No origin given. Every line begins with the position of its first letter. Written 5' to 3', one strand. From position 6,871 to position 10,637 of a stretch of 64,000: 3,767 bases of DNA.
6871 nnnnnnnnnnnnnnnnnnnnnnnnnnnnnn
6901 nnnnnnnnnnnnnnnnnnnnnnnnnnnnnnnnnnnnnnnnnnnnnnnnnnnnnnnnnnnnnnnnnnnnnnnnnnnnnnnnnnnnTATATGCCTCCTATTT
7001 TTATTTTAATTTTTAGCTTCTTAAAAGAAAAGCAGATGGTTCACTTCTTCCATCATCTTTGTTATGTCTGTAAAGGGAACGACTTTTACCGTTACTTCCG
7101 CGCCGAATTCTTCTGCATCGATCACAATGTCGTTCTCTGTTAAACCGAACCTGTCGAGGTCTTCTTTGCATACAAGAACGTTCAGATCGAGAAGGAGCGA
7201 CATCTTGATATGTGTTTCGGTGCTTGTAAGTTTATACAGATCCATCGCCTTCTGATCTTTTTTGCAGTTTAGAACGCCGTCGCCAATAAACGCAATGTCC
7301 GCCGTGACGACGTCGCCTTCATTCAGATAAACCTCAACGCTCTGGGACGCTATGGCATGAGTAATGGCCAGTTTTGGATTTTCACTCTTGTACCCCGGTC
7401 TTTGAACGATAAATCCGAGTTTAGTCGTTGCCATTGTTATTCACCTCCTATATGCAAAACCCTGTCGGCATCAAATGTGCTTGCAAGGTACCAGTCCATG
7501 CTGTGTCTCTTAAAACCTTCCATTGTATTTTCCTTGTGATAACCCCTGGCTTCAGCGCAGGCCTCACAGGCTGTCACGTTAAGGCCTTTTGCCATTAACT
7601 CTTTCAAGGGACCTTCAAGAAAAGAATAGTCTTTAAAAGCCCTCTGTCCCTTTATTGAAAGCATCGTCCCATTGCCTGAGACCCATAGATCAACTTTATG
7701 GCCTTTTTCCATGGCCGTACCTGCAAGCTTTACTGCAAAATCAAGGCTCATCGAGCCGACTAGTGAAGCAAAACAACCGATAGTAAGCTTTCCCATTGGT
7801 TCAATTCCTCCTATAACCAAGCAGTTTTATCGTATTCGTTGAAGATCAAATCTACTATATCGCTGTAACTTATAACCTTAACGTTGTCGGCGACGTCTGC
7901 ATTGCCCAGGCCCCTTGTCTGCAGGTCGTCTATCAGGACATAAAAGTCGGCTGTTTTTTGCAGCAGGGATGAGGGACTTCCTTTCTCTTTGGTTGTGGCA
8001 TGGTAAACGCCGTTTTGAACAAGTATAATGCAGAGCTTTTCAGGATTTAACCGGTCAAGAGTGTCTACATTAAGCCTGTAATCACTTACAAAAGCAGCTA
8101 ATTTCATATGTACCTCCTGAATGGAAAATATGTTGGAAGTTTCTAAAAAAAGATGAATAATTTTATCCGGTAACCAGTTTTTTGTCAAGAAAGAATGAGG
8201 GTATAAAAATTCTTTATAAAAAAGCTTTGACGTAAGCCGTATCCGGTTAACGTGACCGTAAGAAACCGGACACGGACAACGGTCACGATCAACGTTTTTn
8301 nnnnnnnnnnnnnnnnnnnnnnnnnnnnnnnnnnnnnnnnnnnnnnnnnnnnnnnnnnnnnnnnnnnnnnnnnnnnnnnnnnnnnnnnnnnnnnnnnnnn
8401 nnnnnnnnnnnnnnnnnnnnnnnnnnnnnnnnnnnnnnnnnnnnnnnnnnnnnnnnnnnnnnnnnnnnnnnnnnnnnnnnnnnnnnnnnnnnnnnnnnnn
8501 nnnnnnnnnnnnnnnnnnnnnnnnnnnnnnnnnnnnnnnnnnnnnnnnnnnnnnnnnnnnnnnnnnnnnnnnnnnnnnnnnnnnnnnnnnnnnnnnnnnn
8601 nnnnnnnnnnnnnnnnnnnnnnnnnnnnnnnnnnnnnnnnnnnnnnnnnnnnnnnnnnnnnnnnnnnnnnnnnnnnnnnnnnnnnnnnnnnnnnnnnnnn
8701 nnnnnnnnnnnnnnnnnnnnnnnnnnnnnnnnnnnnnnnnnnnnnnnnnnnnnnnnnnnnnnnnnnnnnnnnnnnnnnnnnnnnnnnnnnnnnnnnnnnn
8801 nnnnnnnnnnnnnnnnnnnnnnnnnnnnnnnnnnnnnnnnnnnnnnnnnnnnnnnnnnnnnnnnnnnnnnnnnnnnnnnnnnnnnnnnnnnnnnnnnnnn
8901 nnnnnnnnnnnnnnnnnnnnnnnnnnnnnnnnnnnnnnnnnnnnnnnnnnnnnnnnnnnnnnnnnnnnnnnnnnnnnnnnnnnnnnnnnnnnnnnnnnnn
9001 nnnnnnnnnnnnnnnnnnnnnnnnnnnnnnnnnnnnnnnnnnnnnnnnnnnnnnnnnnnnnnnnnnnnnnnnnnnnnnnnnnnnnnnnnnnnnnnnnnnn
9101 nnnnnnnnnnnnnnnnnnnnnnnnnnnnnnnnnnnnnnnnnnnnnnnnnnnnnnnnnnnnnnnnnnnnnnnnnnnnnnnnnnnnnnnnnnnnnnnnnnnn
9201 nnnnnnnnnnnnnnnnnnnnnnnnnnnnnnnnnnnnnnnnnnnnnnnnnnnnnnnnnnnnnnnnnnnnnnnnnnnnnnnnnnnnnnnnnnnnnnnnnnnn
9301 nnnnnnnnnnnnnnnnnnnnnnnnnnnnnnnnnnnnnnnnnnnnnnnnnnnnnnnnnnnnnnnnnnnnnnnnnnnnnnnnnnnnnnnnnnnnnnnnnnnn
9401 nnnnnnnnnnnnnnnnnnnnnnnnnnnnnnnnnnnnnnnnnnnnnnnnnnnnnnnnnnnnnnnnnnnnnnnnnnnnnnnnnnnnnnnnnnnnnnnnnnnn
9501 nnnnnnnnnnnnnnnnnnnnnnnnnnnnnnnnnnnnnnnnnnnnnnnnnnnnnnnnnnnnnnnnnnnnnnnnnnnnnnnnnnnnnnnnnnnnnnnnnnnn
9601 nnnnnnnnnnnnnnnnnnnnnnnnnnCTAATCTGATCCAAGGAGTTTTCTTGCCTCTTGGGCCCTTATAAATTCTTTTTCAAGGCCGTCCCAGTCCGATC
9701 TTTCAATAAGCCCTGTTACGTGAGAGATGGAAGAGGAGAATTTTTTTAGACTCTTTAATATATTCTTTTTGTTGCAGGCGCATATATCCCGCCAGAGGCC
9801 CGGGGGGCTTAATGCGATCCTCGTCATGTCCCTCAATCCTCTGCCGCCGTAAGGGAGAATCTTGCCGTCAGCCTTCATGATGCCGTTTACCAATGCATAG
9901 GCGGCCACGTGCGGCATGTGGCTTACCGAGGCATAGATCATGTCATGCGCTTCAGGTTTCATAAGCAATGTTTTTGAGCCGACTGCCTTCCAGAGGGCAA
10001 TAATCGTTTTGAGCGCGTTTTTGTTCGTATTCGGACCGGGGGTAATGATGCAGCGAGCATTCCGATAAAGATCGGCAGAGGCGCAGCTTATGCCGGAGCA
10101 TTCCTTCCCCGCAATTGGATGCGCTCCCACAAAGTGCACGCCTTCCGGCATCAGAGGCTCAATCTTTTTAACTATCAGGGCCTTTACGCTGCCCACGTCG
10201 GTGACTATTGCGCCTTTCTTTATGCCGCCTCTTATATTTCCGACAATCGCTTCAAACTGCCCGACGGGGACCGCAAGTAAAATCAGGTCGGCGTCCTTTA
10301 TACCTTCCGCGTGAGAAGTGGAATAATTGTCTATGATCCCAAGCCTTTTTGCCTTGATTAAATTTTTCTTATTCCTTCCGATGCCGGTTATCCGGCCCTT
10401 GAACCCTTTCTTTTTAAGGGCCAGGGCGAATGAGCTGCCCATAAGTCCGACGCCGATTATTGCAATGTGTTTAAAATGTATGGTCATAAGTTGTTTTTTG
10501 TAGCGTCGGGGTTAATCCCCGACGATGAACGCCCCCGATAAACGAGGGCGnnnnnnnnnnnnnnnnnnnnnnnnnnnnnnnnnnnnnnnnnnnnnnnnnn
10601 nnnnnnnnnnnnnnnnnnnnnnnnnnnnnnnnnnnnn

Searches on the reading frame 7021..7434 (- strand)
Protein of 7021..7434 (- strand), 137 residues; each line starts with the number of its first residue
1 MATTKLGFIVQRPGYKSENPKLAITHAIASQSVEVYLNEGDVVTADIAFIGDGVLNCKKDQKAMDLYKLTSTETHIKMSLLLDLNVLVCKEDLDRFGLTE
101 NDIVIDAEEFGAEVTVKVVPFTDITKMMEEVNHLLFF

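Call 63: search_protein_families(library=pfam, proteins=[window:7021-7434:-], max_evalue=0.00001)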
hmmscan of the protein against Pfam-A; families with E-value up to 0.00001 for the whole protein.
window:7021-7434:- (137 aa): 1 family
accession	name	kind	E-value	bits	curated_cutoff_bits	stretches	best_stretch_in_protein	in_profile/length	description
PF02635.20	DsrE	-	5.7e-08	33.4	22.7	1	5-137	2-116/116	DsrE/DsrF-like family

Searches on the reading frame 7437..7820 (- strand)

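Call 63: search_protein_families(library=pfam, proteins=[window:7437-7820:-], max_evalue=0.00001)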
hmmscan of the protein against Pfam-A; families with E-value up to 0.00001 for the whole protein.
window:7437-7820:- (127 aa): 1 family
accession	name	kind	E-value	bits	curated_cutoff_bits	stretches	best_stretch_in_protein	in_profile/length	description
PF02635.20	DsrE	-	4.4e-09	37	22.7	1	27-123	18-115/116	DsrE/DsrF-like family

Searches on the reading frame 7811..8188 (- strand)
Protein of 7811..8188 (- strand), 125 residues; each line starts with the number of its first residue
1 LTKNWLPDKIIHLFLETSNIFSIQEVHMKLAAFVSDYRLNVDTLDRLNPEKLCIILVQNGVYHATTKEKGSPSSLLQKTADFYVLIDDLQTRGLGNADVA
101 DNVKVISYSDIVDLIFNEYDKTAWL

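Call 63: search_protein_families(library=pfam, proteins=[window:7811-8188:-], max_evalue=0.00001)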
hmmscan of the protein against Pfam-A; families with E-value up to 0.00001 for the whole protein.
window:7811-8188:- (125 aa): 1 family
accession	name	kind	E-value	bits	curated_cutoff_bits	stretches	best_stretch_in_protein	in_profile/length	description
PF04077.17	DsrH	-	3.2e-12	46.9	24.4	1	41-117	9-84/88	DsrH like protein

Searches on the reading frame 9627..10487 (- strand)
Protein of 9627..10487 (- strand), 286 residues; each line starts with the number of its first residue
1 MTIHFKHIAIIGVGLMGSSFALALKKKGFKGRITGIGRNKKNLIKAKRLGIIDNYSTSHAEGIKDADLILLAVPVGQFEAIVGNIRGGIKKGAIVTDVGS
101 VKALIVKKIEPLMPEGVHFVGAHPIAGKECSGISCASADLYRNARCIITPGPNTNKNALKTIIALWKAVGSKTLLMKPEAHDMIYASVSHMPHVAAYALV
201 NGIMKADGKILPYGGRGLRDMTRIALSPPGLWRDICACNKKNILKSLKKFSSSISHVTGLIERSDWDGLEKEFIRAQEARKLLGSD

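Call 63: search_protein_families(library=pfam, proteins=[window:9627-10487:-], max_evalue=0.00001)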
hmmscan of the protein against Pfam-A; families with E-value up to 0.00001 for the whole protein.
window:9627-10487:- (286 aa): 5 families
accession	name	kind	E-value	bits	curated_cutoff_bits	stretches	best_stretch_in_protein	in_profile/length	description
PF02153.23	PDH_N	-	2.4e-41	141.2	26.5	1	20-173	1-152/154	Prephenate dehydrogenase, nucleotide-binding domain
PF20463.3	PDH_C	-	8.9e-23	81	22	1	177-272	1-99/102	Prephenate dehydrogenase, dimerization domain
PF03807.23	F420_oxidored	-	4.4e-10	40.5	21.6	1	8-98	2-91/94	NADP oxidoreductase coenzyme F420-dependent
PF03446.21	NAD_binding_2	-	1.5e-09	38.5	21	1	8-128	2-122/161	NAD binding domain of 6-phosphogluconate dehydrogenase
PF07991.19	KARI_N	-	4.1e-06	26.9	20.6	1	4-95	3-91/165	Acetohydroxy acid isomeroreductase, NADPH-binding domain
